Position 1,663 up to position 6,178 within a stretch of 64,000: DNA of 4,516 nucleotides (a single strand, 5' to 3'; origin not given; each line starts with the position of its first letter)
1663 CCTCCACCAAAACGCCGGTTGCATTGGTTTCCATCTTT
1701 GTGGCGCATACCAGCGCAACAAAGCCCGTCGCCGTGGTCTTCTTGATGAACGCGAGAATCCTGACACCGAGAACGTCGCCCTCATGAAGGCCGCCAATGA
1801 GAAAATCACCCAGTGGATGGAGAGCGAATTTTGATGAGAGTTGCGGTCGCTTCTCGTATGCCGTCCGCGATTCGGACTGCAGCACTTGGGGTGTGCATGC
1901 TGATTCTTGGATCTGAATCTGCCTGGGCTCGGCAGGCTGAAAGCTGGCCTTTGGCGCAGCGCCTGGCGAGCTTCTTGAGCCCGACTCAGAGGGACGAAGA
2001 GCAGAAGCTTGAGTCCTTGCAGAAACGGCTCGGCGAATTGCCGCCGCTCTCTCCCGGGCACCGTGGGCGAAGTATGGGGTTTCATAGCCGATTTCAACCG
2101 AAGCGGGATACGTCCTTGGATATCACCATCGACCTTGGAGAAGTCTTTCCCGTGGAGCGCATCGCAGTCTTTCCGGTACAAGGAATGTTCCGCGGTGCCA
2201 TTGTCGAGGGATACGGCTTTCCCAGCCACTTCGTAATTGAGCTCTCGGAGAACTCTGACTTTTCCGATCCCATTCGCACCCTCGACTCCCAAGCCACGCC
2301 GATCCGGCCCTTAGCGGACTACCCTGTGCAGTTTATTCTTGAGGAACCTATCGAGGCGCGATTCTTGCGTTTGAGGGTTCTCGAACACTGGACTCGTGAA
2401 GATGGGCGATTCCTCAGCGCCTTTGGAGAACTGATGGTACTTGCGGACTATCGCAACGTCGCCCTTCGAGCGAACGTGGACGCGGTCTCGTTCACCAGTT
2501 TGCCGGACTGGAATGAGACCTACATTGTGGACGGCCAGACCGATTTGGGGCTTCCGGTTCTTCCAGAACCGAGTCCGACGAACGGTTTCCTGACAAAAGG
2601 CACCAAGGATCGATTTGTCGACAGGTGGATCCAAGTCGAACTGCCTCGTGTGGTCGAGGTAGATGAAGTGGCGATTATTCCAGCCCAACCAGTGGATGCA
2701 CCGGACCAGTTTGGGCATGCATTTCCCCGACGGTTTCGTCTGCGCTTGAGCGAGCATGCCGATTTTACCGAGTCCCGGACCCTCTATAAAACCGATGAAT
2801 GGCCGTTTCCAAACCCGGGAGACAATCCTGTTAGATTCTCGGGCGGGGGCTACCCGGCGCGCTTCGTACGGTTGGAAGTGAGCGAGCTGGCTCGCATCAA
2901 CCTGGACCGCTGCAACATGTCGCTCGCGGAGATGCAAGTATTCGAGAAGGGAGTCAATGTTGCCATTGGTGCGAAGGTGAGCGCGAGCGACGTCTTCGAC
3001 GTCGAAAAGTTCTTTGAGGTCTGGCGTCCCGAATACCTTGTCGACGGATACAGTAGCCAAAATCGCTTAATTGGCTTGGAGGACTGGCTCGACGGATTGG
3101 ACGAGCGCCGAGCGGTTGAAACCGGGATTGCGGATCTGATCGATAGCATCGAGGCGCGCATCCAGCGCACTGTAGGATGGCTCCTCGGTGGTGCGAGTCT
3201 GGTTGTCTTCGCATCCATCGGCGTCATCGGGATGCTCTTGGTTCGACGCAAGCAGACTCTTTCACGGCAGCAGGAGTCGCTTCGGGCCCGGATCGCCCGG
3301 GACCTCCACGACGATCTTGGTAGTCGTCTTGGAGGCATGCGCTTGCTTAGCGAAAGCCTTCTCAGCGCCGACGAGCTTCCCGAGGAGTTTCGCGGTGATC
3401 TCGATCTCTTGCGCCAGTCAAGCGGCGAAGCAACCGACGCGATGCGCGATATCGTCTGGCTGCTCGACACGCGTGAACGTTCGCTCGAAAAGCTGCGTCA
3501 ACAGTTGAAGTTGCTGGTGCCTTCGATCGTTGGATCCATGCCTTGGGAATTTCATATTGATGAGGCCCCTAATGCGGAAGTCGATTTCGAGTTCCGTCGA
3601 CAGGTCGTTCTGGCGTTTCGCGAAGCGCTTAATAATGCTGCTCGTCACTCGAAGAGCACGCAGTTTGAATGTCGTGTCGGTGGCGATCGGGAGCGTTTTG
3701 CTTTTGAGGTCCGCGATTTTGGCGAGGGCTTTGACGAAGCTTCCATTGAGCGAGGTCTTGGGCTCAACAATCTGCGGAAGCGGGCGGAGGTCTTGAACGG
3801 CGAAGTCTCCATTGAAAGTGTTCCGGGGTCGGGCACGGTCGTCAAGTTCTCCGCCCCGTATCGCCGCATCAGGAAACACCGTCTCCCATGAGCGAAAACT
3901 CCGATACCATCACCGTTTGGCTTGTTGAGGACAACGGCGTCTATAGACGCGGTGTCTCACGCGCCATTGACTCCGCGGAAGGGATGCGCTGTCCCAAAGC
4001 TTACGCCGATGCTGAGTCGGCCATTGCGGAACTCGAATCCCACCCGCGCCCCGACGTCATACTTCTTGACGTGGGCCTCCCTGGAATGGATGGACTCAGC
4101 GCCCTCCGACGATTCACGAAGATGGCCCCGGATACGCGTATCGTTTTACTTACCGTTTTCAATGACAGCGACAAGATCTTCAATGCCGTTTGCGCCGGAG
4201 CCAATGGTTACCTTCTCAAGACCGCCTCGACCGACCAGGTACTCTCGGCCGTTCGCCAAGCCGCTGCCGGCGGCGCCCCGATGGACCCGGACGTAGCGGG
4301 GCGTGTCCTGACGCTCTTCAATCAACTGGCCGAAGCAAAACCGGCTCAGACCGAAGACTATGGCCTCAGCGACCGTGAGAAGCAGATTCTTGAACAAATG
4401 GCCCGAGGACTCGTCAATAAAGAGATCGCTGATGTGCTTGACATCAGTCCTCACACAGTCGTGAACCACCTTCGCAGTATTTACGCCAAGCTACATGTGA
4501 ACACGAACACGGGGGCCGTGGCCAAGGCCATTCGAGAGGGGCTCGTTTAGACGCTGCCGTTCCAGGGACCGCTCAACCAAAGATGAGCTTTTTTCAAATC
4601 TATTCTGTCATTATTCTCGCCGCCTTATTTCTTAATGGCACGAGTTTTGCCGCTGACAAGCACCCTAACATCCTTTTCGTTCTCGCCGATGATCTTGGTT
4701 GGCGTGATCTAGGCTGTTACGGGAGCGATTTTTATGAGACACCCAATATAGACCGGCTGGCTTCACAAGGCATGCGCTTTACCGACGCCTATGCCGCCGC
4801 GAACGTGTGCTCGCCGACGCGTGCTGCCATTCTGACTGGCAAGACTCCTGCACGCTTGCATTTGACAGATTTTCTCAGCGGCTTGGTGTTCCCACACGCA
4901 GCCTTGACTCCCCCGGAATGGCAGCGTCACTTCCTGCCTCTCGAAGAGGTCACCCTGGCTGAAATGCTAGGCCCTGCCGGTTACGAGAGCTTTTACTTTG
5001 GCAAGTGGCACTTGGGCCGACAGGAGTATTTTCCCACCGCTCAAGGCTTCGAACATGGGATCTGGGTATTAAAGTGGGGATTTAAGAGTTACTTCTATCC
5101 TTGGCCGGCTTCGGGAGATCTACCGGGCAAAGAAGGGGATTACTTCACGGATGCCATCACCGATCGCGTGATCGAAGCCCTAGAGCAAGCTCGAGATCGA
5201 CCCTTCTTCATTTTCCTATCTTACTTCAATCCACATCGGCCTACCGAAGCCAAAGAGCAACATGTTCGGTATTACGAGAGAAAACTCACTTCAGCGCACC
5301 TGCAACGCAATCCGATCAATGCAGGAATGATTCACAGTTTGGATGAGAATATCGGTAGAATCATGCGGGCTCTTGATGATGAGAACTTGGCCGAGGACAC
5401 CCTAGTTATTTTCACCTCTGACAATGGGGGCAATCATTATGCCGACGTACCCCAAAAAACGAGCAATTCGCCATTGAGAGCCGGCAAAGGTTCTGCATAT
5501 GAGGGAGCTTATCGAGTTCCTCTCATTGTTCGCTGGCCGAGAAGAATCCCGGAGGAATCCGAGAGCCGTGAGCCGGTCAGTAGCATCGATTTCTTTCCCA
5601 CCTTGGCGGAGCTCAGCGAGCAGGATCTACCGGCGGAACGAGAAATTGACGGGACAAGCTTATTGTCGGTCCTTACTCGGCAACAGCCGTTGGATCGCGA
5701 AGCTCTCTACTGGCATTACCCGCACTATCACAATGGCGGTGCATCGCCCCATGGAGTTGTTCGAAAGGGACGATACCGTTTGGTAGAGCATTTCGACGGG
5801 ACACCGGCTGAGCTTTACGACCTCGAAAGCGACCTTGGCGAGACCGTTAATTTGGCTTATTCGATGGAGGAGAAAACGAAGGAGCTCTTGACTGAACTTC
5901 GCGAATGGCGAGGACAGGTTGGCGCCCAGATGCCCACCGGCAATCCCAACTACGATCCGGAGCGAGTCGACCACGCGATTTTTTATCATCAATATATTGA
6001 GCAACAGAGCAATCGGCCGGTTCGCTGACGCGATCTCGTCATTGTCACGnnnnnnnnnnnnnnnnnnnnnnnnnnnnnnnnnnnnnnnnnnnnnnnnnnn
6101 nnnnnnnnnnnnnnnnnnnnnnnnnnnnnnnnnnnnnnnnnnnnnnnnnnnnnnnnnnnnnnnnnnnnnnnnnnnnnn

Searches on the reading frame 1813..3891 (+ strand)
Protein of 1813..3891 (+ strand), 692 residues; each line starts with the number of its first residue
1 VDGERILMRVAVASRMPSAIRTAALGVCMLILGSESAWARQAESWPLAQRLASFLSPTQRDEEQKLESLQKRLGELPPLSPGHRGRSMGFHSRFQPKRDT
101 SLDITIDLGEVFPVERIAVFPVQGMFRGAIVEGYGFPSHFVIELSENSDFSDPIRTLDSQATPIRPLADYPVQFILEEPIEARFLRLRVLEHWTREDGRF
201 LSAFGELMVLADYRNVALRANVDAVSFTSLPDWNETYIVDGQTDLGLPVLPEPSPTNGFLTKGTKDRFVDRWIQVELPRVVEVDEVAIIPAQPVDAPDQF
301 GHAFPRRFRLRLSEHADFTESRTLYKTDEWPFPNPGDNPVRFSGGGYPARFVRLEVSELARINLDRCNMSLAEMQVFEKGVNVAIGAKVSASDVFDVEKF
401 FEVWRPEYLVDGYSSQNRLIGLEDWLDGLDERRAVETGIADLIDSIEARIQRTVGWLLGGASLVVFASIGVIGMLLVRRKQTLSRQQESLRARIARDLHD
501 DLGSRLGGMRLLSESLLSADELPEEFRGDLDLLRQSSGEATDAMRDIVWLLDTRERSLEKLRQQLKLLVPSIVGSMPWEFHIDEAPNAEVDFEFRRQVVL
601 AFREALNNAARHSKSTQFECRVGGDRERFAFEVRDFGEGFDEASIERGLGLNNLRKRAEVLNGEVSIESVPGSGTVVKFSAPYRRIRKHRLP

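Call 10: search_protein_families(library=pfam, proteins=[window:1813-3891:+], max_evalue=0.0001)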
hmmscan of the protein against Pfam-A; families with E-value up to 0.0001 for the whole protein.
window:1813-3891:+ (692 aa): 4 families
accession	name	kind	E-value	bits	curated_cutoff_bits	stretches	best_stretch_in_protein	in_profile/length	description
PF07730.19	HisKA_3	-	5.9e-11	43.2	24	1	491-553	2-65/68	Histidine kinase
PF02518.31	HATPase_c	-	1.3e-10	42.1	26.4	1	597-683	5-109/111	Histidine kinase-, DNA gyrase B-, and HSP90-like ATPase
PF00754.31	F5_F8_type_C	-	6.8e-08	33.1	28.2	0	96-193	28-115/127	F5/8 type C domain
PF13581.12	HATPase_c_2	-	1.4e-07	32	27.4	1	588-648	22-87/127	Histidine kinase-like ATPase domain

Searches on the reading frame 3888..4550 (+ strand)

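Call 10: search_protein_families(library=pfam, proteins=[window:3888-4550:+], max_evalue=0.0001)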
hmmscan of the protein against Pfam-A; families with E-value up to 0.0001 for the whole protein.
window:3888-4550:+ (220 aa): 2 families
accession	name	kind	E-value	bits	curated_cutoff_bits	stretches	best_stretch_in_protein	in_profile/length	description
PF00072.30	Response_reg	-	3.3e-21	76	30.2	1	10-123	1-111/111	Response regulator receiver domain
PF00196.25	GerE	-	6.2e-17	61.4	23.5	1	160-212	3-55/57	Bacterial regulatory proteins, luxR family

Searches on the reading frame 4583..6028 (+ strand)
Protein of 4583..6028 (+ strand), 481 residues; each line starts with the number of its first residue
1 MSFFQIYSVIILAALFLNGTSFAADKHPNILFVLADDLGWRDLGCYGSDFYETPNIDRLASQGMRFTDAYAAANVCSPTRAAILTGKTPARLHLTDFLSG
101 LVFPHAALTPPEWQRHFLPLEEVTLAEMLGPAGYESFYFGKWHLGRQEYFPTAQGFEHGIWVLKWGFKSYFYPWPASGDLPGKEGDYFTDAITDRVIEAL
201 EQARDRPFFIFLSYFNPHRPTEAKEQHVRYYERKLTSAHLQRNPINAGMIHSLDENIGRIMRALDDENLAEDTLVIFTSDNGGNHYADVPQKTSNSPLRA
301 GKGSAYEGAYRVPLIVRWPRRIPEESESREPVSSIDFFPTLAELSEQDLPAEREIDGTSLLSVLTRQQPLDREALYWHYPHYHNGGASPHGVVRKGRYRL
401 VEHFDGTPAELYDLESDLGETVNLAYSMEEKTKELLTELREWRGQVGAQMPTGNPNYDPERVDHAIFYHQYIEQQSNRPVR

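Call 10: search_protein_families(library=pfam, proteins=[window:4583-6028:+], max_evalue=0.0001)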
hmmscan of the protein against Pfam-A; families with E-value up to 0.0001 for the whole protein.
window:4583-6028:+ (481 aa): 3 families
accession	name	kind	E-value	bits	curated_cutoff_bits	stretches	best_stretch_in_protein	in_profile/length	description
PF00884.28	Sulfatase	-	6.2e-62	210.1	25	1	28-344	1-298/301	Sulfatase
PF16347.10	SGSH_C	-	9.7e-21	75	29.3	1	305-440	11-145/154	N-sulphoglucosamine sulphohydrolase, C-terminal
PF01663.27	Phosphodiest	-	2.6e-08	34.3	23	1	249-287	187-225/342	Type I phosphodiesterase / nucleotide pyrophosphatase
